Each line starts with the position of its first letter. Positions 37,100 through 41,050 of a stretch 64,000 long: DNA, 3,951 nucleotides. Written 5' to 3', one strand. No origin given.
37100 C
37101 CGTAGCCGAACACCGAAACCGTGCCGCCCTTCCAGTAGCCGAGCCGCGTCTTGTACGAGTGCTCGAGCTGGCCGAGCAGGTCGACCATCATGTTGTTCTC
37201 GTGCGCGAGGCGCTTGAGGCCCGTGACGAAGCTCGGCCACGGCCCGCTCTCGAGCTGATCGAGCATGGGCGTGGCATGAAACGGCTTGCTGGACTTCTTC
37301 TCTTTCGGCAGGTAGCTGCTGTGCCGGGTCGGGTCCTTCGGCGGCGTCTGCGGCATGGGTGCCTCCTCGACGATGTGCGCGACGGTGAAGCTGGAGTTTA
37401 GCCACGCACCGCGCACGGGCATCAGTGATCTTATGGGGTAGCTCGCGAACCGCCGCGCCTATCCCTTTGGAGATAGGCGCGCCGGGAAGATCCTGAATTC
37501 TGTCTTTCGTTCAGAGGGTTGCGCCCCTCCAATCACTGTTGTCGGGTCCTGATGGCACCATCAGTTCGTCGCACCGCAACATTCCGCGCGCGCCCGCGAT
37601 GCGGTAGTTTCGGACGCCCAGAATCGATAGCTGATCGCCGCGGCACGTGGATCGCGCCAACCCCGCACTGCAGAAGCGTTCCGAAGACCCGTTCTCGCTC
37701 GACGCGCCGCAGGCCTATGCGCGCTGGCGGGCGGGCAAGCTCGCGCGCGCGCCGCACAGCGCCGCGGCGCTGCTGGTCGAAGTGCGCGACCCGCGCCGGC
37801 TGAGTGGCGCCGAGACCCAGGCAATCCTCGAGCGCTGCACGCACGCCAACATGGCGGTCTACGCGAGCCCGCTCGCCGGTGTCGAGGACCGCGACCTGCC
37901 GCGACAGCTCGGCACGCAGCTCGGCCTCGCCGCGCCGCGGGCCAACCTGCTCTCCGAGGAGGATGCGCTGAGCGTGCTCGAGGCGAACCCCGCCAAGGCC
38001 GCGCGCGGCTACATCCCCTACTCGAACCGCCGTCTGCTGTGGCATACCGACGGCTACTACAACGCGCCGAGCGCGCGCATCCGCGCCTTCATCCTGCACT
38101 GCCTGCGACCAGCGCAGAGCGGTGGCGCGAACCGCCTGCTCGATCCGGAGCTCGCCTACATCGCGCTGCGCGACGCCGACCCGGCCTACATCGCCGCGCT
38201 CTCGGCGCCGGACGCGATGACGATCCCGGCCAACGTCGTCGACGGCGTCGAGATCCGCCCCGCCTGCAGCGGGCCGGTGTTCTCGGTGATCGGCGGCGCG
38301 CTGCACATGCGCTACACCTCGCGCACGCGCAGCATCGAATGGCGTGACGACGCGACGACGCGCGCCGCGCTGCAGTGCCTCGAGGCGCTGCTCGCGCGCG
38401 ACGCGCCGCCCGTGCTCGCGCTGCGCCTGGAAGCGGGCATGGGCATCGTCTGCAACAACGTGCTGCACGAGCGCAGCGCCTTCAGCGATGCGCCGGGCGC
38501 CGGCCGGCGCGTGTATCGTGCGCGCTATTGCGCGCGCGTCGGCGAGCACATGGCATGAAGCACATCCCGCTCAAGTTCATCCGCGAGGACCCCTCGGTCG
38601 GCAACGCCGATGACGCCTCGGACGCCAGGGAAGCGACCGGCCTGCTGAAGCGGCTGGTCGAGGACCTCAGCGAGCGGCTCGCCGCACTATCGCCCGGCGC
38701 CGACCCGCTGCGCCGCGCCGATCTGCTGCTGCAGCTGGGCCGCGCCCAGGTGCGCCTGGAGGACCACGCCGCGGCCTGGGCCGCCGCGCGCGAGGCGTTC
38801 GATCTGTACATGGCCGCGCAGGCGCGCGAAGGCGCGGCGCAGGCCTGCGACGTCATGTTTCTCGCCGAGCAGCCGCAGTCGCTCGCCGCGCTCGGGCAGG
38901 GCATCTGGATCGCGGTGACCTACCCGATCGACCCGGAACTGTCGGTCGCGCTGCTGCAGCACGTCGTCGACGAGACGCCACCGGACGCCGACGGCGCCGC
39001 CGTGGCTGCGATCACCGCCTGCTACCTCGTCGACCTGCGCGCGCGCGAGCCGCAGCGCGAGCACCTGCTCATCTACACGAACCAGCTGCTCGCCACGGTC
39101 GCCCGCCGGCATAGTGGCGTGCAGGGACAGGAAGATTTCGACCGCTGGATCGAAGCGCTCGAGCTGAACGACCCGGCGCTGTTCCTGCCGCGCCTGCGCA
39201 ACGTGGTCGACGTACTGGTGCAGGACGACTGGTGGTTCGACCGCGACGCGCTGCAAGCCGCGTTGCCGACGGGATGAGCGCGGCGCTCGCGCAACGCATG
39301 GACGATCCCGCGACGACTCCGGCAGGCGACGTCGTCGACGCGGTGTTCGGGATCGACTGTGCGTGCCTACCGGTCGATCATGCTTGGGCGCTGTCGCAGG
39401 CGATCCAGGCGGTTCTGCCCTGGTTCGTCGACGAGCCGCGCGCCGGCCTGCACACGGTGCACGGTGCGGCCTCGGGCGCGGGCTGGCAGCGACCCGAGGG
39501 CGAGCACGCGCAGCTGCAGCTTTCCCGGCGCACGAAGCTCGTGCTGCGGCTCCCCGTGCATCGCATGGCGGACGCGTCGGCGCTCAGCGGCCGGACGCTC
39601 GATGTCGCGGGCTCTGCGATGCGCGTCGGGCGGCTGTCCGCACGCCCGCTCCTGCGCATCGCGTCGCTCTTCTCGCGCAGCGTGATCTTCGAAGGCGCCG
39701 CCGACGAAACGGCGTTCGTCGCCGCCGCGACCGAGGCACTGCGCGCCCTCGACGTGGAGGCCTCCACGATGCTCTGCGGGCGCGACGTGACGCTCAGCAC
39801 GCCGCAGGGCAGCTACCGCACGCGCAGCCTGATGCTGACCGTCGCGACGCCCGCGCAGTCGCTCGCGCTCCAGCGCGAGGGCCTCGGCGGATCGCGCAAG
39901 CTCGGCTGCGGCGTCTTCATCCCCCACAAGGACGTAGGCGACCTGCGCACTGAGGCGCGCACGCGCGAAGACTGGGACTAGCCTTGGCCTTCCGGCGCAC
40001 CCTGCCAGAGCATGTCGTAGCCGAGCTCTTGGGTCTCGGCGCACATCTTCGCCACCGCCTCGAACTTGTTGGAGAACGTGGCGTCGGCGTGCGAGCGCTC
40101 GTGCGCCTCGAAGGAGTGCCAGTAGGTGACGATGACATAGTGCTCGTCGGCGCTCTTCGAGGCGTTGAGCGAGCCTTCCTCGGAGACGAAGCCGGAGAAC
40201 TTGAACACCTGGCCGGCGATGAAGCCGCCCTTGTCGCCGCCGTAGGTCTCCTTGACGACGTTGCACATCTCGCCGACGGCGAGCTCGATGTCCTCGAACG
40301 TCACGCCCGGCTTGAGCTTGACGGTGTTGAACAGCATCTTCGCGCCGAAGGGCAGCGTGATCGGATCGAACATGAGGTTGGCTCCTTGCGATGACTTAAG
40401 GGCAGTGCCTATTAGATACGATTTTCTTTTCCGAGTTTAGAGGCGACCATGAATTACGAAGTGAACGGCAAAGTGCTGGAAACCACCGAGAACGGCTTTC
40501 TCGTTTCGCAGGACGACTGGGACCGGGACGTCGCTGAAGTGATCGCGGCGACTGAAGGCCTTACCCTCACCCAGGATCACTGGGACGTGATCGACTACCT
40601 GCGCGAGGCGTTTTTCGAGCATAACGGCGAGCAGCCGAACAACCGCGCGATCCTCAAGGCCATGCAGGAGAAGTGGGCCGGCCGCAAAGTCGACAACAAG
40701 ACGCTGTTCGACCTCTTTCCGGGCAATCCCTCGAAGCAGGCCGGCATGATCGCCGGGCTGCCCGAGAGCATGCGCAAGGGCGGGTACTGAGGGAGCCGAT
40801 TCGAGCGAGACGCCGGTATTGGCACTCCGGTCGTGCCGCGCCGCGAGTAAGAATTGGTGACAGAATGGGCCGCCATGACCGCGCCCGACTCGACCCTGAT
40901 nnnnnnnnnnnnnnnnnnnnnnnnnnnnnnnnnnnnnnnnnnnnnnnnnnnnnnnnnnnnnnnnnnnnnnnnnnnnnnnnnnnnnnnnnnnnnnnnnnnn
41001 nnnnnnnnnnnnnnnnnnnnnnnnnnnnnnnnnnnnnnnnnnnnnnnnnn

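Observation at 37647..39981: Orphan Cas6/Cmx6-like protein coupled to a TauD-family dioxygenase and an unknown helical protein, head-to-head with dsrA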

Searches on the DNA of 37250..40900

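Call 96: search_rna_families(source=window, start=37250, end=40900, threshold=evalue, max_evalue=1)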
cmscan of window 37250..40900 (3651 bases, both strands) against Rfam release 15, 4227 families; matches with E-value up to 1: 1.
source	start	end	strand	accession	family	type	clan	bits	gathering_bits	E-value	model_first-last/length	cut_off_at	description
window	38894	38964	+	RF01680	P5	Gene; sRNA;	-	23.7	60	0.53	1-71/71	no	Pseudomonas sRNA P5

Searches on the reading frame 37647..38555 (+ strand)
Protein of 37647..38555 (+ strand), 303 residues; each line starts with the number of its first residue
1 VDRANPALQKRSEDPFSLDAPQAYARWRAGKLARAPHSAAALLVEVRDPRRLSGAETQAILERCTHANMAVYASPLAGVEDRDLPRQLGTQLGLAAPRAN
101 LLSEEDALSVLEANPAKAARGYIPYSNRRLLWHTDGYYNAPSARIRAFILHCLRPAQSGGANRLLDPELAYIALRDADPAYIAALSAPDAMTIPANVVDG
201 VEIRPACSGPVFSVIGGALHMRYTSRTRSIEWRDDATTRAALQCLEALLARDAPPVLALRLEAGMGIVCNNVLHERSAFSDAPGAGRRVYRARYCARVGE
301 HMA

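Call 3: search_protein_families(library=pfam, proteins=[window:37647-38555:+], max_evalue=1)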
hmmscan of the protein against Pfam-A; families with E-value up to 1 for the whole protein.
window:37647-38555:+ (303 aa): 1 family
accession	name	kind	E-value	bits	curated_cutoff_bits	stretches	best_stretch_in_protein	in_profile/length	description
PF02668.22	TauD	-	4.1e-17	63.4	27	1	111-292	80-266/267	Taurine catabolism dioxygenase TauD, TfdA family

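Call 4: search_protein_families(library=ncbifam, proteins=[window:37647-38555:+], max_evalue=1)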
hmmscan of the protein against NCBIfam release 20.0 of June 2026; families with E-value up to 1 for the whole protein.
window:37647-38555:+ (303 aa): 3 families
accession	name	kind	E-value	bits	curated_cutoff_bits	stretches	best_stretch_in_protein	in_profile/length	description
NF049936.1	TriMthamethphnDioxTmpA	equivalog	8.1e-09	34.8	400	1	124-294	179-348/366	2-trimethylaminoethylphosphonate dioxygenase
TIGR02410.1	carnitine_TMLD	equivalog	3.1e-06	27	268.3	1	123-280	172-338/362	trimethyllysine dioxygenase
TIGR02409.1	carnitine_bodg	equivalog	0.0003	19.9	414.75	1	123-291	180-348/366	gamma-butyrobetaine dioxygenase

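Call 84: search_solved_structures(query=window:37647-38555:+, max_evalue=0.01, show_alignments=1)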
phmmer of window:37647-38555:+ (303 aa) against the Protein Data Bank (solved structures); distinct sequences matched with E-value up to 0.01: 1.
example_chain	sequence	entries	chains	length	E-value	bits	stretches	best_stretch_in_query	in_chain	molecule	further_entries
6npb_A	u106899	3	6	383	0.00033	23.6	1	123-290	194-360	TmpA, 2-trimethylaminoethylphosphonate hydroxylase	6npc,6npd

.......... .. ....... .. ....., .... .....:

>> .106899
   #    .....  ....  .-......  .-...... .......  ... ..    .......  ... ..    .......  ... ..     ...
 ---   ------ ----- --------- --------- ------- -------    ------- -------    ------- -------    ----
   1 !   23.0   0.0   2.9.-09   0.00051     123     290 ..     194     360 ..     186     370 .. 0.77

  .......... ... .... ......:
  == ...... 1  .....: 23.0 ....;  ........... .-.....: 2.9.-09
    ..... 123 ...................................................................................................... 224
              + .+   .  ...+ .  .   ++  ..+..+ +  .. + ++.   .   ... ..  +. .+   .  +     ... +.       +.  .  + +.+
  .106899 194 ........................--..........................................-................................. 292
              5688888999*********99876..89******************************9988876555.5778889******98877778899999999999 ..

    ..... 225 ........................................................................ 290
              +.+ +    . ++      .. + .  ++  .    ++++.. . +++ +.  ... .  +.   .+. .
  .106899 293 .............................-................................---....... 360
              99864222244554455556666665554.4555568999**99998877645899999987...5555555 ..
